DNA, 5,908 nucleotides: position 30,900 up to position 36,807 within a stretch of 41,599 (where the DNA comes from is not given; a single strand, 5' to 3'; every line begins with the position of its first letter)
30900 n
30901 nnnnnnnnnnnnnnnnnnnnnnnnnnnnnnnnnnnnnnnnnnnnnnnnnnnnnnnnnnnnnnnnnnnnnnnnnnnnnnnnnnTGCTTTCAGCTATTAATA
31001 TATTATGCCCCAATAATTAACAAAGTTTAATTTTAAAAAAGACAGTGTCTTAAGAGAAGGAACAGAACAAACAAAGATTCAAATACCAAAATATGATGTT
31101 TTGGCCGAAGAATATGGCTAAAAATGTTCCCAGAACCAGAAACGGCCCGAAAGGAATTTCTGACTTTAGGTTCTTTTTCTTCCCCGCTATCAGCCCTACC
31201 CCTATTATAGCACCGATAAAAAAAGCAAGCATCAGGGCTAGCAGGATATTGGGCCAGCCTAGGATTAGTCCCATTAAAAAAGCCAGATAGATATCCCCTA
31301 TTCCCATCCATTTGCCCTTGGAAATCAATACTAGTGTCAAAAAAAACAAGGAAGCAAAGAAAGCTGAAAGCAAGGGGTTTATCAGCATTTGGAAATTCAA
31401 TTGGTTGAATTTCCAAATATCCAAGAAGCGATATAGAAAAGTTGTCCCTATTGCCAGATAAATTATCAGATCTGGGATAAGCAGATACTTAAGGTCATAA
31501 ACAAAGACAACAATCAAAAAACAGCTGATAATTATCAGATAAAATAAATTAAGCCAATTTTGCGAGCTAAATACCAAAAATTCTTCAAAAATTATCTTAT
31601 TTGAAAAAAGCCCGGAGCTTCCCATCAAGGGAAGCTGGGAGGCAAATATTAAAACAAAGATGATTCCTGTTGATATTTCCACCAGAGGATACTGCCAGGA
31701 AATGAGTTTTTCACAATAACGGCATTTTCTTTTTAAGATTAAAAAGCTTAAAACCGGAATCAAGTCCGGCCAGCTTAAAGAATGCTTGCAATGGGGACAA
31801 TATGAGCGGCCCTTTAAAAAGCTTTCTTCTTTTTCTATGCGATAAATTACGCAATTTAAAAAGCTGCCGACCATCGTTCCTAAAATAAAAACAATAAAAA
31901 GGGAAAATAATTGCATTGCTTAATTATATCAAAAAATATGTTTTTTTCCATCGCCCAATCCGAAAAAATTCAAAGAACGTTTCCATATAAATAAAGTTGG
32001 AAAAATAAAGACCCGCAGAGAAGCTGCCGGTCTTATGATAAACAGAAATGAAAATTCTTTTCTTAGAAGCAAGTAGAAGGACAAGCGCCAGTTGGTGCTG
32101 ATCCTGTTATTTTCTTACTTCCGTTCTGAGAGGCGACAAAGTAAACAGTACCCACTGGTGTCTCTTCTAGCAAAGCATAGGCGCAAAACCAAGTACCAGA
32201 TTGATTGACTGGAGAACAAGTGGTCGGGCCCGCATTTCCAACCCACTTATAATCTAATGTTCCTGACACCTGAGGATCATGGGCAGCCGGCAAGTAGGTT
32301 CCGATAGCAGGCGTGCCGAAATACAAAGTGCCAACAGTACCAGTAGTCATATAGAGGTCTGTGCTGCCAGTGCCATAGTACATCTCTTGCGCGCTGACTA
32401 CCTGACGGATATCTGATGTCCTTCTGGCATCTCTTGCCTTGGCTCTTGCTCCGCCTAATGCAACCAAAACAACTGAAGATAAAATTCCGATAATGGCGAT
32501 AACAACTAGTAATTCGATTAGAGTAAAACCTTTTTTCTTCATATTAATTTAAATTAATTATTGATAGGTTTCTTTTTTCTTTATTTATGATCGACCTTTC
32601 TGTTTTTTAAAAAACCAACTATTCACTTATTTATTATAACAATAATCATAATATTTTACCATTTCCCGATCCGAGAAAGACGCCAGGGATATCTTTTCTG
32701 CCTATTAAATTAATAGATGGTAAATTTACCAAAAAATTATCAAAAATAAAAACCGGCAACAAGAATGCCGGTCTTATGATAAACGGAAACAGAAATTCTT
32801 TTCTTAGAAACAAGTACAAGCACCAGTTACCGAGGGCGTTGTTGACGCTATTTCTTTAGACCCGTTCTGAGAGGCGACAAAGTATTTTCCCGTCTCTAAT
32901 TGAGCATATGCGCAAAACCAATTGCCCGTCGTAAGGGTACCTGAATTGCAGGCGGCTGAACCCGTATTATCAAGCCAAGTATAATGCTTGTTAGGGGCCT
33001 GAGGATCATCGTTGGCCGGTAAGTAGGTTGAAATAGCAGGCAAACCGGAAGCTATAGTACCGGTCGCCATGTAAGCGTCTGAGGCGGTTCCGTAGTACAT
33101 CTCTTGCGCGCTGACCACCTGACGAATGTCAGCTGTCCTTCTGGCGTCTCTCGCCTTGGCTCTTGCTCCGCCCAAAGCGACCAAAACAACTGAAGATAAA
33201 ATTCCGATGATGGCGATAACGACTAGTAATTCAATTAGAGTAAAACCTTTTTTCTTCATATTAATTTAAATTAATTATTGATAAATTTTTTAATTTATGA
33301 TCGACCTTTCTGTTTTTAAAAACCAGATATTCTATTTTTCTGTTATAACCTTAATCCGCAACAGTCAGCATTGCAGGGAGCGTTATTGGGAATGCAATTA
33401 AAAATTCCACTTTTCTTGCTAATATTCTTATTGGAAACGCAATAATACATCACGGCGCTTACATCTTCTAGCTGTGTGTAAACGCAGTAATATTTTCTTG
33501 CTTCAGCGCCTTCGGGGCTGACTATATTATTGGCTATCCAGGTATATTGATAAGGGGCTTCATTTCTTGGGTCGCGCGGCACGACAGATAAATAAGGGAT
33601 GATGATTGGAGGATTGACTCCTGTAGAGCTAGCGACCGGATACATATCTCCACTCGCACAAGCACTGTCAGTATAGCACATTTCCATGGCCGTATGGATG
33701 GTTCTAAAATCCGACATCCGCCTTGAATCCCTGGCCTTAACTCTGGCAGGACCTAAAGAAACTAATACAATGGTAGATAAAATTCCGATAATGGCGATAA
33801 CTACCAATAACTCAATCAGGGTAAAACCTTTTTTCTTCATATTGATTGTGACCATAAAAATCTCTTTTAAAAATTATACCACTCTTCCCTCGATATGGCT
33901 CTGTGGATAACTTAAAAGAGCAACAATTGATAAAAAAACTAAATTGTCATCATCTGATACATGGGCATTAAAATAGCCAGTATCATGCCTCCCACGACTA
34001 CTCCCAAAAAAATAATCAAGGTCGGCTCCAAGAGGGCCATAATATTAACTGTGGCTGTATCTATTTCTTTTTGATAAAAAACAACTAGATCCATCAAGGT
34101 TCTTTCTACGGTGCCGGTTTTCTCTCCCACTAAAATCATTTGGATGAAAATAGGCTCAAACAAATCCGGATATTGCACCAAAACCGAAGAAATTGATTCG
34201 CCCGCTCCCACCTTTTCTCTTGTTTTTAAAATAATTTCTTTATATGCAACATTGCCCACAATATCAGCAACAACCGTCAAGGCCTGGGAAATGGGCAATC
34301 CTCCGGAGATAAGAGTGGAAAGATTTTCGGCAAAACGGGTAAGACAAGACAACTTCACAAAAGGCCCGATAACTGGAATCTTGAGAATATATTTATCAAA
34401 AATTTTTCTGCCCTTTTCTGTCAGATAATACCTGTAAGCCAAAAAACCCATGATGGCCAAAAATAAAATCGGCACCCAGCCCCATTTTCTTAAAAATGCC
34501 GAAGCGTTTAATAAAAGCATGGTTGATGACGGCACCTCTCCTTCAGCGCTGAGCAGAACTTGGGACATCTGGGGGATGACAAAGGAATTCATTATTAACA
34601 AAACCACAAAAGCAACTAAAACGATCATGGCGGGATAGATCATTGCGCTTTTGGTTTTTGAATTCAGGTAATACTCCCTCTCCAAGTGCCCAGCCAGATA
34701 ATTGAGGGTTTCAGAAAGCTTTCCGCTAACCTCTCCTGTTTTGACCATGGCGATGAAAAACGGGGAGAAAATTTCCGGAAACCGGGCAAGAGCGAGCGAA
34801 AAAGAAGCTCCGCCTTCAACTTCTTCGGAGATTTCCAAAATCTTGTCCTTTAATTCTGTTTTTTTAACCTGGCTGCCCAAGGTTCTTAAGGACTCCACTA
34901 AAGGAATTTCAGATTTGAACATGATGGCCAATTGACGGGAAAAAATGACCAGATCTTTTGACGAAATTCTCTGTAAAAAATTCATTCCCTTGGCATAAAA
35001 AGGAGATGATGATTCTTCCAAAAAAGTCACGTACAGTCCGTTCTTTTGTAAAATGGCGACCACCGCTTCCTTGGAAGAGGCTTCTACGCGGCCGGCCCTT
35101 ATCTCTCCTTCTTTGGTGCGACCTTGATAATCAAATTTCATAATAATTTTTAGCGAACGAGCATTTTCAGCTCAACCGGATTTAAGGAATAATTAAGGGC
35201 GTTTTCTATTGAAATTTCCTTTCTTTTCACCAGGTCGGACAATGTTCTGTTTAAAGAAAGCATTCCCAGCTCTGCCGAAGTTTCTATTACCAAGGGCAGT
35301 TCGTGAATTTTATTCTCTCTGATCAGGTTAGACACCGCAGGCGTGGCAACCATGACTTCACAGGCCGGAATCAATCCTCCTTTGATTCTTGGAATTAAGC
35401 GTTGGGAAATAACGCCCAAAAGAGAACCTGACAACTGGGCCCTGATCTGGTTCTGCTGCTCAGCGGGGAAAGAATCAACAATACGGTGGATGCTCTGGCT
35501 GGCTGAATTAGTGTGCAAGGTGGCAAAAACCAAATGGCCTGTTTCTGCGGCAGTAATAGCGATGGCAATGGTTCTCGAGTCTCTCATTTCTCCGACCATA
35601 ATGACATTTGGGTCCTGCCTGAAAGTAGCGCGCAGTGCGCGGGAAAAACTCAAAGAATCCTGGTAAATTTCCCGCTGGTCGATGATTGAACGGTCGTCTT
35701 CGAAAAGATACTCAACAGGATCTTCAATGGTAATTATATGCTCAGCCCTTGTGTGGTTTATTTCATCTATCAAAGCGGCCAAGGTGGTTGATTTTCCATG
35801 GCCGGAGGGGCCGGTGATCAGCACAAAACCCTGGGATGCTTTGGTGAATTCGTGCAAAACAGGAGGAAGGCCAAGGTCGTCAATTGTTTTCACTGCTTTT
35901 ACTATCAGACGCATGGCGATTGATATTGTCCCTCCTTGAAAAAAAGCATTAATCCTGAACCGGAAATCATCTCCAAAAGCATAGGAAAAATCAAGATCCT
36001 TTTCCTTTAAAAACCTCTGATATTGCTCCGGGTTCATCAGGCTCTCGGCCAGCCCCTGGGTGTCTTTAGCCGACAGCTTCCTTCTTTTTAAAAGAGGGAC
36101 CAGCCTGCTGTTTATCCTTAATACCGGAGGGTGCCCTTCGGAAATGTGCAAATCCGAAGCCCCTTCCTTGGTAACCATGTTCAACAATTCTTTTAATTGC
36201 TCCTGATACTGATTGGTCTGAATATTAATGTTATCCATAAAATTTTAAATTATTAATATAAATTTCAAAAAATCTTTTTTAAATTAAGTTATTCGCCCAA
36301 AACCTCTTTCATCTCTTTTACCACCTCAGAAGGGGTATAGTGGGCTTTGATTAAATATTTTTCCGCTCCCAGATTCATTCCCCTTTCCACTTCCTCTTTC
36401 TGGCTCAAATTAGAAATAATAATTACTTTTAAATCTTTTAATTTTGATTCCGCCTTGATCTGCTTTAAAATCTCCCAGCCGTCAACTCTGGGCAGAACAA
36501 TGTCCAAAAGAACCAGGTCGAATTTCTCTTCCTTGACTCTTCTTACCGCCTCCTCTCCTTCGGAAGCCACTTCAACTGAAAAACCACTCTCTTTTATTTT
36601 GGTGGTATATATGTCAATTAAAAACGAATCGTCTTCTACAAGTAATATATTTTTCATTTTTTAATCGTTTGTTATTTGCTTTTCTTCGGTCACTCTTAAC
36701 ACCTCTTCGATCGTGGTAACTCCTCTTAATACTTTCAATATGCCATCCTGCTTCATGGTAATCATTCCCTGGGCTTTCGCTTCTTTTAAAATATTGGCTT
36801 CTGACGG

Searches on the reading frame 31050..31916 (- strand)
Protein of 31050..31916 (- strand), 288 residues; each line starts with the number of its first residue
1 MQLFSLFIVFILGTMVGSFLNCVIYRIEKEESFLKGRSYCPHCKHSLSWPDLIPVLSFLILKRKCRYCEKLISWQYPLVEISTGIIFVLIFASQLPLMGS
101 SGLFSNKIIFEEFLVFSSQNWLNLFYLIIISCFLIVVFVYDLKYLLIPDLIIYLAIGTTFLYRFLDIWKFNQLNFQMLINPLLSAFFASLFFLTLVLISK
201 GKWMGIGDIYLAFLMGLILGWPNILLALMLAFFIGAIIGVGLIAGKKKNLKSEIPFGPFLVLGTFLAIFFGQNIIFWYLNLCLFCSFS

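Call 7: search_protein_families(library=pfam, proteins=[window:31050-31916:-], max_evalue=0.001)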
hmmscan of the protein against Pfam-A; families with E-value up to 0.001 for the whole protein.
window:31050-31916:- (288 aa): 2 families
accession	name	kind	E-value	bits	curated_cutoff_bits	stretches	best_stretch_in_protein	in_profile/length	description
PF06750.18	A24_N_bact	-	1.4e-32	112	23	1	11-92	1-82/84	Bacterial Peptidase A24 N-terminal domain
PF01478.23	Peptidase_A24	-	7.3e-12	46.1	26.5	1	128-240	1-104/104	Type IV leader peptidase family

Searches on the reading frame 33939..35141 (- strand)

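Call 7: search_protein_families(library=pfam, proteins=[window:33939-35141:-], max_evalue=0.001)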
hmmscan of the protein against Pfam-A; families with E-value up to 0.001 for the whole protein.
window:33939-35141:- (400 aa): 1 family
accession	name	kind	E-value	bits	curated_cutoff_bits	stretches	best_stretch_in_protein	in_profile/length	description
PF00482.28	T2SSF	-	2.1e-58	196.2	25.2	2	67-190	1-125/125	Type II secretion system (T2SS), protein F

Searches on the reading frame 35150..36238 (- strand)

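Call 7: search_protein_families(library=pfam, proteins=[window:35150-36238:-], max_evalue=0.001)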
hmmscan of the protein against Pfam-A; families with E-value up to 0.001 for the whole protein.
window:35150-36238:- (362 aa): 6 families
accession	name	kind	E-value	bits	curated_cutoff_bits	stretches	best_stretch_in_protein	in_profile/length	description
PF00437.27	T2SSE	-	1.2e-48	166.1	24.9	1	13-295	10-287/370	Type II/IV secretion system protein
PF13401.12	AAA_22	-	0.00012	22.8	27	1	135-173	4-41/130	AAA domain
PF00005.33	ABC_tran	-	0.0003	21.9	25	1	138-261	13-96/137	ABC transporter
PF25199.1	nSTAND_NTPase5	-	0.0003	21.1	34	0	132-181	37-86/145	Novel STAND NTPase 5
PF13191.12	AAA_16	-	0.00031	21.7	32.6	1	134-198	22-85/167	AAA ATPase domain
PF13555.12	AAA_29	-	0.00078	19.6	27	0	130-156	16-42/61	P-loop containing region of AAA domain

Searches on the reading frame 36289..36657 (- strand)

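Call 7: search_protein_families(library=pfam, proteins=[window:36289-36657:-], max_evalue=0.001)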
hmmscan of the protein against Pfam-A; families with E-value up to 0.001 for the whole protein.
window:36289-36657:- (122 aa): 2 families
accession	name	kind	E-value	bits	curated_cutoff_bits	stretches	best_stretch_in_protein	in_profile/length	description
PF00072.30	Response_reg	-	3.5e-25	88.8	30.2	1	4-106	1-101/111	Response regulator receiver domain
PF23198.2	PDE8A_N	-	0.00072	19.9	29.6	1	8-94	17-104/147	PDE8A-like, N-terminal domain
